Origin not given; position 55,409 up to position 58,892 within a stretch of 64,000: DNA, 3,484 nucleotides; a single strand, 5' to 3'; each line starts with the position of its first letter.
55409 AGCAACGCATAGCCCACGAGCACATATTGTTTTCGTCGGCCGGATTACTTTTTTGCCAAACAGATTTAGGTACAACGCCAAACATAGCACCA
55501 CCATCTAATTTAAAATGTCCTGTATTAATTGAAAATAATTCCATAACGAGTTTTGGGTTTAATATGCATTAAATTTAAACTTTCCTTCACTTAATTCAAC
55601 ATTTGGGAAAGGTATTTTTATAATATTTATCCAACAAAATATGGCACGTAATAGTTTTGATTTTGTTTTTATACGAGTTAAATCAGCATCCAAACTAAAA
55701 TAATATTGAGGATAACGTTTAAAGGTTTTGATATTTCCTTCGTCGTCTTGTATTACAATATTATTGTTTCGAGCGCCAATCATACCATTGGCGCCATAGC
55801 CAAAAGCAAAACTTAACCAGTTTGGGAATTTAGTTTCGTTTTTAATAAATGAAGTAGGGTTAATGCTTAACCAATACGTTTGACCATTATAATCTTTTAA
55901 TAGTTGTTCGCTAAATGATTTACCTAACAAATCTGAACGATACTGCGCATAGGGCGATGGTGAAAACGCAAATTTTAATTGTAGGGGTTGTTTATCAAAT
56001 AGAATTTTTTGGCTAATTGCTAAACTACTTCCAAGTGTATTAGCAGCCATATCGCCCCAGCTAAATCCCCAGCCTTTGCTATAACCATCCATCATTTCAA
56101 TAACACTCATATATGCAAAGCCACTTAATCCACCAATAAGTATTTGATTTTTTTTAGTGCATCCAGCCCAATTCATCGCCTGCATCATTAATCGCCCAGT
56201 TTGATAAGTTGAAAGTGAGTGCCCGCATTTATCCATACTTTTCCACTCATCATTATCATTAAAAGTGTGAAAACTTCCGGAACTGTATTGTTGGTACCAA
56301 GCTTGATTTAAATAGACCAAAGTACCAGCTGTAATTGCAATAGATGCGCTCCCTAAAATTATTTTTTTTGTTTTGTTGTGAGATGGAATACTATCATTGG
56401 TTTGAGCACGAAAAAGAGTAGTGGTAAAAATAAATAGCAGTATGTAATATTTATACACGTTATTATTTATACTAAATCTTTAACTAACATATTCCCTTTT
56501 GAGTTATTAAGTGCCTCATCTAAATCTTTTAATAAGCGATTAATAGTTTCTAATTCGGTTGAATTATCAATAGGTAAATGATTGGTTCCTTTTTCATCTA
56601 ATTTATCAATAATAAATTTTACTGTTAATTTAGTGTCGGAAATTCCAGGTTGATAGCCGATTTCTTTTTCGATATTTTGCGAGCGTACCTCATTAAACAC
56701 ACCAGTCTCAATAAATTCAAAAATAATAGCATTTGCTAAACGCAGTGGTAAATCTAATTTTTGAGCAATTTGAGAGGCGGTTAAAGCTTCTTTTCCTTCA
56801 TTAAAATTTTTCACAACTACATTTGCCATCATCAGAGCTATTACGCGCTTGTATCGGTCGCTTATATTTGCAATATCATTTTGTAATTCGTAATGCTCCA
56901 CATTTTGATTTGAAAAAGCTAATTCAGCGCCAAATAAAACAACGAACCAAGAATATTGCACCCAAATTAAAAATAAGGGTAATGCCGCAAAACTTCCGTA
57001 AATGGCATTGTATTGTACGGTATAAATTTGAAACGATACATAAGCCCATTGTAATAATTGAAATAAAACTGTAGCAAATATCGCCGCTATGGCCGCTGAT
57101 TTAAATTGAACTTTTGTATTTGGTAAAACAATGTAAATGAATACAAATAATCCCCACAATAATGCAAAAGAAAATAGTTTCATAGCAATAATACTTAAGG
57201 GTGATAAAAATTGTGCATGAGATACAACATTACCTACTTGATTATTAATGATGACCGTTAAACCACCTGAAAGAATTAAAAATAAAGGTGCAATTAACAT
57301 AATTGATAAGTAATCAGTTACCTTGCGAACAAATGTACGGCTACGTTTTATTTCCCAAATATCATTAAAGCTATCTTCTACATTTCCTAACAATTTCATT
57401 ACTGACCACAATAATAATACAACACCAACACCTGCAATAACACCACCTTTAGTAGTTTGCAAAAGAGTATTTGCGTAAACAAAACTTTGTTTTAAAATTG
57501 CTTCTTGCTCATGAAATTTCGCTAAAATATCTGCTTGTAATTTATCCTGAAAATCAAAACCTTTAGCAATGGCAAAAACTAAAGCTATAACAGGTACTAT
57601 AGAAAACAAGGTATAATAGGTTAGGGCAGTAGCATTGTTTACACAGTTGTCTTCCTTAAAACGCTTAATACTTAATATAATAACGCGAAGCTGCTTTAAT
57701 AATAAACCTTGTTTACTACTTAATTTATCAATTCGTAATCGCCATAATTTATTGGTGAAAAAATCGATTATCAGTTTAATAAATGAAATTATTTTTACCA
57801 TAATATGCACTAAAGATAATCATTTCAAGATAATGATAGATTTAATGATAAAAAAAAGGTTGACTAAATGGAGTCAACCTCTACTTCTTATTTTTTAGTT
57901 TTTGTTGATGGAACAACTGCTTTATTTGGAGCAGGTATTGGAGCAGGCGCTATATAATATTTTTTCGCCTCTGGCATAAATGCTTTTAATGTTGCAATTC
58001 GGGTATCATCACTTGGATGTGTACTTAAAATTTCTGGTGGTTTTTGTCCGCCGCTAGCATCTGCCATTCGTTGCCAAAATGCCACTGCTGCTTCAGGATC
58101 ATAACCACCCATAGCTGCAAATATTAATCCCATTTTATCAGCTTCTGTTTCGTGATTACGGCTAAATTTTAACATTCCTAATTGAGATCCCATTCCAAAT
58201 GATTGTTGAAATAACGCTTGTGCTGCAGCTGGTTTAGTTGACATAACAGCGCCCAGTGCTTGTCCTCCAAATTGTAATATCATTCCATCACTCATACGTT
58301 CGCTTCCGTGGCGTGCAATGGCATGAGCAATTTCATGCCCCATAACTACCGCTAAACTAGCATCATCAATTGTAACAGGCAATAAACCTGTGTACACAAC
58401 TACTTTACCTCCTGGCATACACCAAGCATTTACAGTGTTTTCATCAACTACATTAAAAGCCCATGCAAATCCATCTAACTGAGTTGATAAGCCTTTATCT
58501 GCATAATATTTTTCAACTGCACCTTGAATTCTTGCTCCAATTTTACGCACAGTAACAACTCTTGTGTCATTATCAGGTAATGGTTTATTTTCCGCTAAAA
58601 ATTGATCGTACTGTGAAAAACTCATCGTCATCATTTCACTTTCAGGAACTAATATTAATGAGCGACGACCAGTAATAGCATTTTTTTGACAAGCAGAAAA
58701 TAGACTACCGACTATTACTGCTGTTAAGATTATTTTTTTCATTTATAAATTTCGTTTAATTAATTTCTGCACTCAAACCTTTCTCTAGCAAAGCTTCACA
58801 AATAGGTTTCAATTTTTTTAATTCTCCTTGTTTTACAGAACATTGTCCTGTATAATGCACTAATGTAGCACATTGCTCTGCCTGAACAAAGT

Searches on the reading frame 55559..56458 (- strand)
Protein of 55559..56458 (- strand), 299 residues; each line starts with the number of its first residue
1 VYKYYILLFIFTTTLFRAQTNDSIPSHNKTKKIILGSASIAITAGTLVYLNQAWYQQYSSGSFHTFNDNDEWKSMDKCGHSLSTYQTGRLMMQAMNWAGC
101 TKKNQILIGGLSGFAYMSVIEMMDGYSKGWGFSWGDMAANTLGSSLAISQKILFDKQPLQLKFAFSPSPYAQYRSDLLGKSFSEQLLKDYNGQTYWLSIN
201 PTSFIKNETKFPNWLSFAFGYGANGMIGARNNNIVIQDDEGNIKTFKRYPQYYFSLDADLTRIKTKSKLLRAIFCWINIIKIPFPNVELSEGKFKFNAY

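Call 89: search_protein_families(library=pfam, proteins=[window:55559-56458:-], max_evalue=0.0001)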
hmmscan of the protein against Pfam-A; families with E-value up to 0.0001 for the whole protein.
window:55559-56458:- (299 aa): 1 family
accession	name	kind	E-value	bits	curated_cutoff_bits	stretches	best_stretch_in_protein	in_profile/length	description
PF10043.14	DUF2279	-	3.7e-14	53.6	28.6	1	66-148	5-87/91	Predicted periplasmic lipoprotein (DUF2279)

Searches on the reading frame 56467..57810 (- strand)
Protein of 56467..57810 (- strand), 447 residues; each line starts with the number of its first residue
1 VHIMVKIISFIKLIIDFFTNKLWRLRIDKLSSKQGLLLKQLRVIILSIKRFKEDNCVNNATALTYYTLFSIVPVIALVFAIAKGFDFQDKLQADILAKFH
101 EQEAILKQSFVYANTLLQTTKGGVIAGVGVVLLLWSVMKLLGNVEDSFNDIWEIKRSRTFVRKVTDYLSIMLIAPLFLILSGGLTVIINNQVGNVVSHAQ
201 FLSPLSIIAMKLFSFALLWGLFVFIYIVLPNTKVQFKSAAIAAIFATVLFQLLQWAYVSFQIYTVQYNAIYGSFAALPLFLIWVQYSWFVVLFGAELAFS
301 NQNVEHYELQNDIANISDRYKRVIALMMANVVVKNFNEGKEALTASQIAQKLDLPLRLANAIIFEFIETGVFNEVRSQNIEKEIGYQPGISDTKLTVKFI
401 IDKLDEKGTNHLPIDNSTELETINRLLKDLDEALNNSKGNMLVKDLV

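Call 89: search_protein_families(library=pfam, proteins=[window:56467-57810:-], max_evalue=0.0001)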
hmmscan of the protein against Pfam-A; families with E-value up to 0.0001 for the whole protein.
window:56467-57810:- (447 aa): 1 family
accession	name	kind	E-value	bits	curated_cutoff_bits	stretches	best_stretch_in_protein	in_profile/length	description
PF03631.20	Virul_fac_BrkB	-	1.9e-56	192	33.7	1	53-303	2-257/259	Virulence factor BrkB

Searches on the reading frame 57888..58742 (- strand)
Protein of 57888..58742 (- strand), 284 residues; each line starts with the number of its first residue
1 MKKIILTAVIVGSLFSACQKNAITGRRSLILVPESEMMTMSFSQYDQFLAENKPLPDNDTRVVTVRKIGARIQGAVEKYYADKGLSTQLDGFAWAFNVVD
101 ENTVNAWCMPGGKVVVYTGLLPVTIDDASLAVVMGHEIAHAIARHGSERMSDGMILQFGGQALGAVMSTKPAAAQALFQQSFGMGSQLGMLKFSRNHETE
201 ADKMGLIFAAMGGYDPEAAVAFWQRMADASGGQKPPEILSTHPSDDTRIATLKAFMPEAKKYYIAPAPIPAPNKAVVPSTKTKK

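Call 89: search_protein_families(library=pfam, proteins=[window:57888-58742:-], max_evalue=0.0001)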
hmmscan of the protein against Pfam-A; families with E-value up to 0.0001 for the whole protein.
window:57888-58742:- (284 aa): 1 family
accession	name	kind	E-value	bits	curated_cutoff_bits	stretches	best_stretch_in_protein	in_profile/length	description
PF01435.24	Peptidase_M48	-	7.1e-33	114.4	20.3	1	71-254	6-184/186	Peptidase family M48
